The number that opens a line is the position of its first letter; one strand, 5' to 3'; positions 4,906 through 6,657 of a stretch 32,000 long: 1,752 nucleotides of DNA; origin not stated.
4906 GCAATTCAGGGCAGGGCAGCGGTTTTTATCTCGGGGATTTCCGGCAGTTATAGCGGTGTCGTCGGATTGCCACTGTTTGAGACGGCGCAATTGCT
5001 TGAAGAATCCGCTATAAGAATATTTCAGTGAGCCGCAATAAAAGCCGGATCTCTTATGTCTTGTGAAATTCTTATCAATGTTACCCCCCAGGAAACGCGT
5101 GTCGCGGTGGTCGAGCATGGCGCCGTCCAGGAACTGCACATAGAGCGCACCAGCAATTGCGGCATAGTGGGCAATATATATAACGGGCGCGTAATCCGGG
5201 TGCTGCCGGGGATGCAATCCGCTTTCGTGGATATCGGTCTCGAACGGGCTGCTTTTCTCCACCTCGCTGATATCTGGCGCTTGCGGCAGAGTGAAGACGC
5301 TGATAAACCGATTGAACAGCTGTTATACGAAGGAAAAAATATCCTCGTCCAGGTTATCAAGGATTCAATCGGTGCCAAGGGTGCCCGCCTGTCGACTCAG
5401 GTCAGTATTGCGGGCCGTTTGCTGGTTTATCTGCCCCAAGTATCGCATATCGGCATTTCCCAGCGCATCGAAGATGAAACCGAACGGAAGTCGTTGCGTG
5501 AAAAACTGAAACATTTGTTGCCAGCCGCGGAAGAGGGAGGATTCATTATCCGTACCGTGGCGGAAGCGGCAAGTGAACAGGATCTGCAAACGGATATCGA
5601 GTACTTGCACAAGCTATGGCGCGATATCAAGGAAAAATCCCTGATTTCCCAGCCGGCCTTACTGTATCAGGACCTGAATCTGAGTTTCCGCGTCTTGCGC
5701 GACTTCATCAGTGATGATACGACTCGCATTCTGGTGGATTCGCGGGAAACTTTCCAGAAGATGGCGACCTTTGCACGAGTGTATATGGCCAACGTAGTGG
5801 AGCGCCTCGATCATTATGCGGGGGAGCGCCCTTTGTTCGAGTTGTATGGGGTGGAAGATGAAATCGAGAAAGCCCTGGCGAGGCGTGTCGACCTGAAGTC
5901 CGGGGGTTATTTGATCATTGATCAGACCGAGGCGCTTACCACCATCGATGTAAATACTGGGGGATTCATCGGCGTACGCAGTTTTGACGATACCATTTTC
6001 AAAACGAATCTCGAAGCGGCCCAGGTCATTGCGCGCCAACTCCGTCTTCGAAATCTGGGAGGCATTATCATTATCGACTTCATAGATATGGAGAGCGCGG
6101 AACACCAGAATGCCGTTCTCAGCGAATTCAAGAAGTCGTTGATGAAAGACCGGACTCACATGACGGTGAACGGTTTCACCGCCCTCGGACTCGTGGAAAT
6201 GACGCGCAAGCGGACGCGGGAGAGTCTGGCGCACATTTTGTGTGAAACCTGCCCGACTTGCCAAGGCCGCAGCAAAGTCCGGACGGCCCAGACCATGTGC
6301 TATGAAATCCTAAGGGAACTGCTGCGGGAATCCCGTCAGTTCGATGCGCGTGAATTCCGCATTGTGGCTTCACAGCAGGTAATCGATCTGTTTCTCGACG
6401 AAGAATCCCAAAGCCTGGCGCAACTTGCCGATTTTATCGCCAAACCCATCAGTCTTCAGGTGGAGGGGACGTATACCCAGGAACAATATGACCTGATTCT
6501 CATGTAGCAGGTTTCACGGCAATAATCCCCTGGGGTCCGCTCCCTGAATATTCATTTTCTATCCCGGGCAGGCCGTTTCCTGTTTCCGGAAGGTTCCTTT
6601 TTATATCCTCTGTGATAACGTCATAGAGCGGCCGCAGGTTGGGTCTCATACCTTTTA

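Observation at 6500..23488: A ~17 kb PEP-CTERM-linked island with the parts to make, tailor and export an acyl-amino-acid-type lipid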

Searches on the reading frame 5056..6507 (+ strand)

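Call 5: search_protein_families(library=ncbifam, proteins=[window:5056-6507:+], max_evalue=0.01)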
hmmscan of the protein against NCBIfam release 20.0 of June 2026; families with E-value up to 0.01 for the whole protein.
window:5056-6507:+ (483 aa): 5 families
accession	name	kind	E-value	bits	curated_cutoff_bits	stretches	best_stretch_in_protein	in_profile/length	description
NF008689.0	PRK11712.1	equivalog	4.7e-198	658.6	594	1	1-483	1-489/489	ribonuclease G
TIGR00757.1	RNaseEG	subfamily_domain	1.9e-150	501.4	325.95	1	13-420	1-415/415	Rne/Rng family ribonuclease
NF052588.1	RnaseEMycob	equivalog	4.4e-94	316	1400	1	14-409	339-747/945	ribonuclease E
NF052586.1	RnaseECyano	equivalog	3.2e-90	303.3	900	1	11-407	9-405/619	ribonuclease E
NF008074.0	PRK10811.1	equivalog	1.7e-88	297.6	908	1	5-454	4-459/1068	ribonuclease E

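Call 6: search_protein_families(library=pfam, proteins=[window:5056-6507:+], max_evalue=0.01)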
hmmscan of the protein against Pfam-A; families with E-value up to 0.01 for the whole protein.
window:5056-6507:+ (483 aa): 3 families
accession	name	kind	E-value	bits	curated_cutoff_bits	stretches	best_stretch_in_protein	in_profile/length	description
PF10150.14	RNase_E_G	-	1.6e-105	352.9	25.5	1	117-387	1-270/270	Ribonuclease E/G family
PF20833.2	RNase_E_G_Thio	-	1.5e-06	28.7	26.8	1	398-479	1-82/86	RNase E/G, Thioredoxin-like domain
PF00575.29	S1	-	0.0093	16.8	22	0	38-112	4-71/74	S1 RNA binding domain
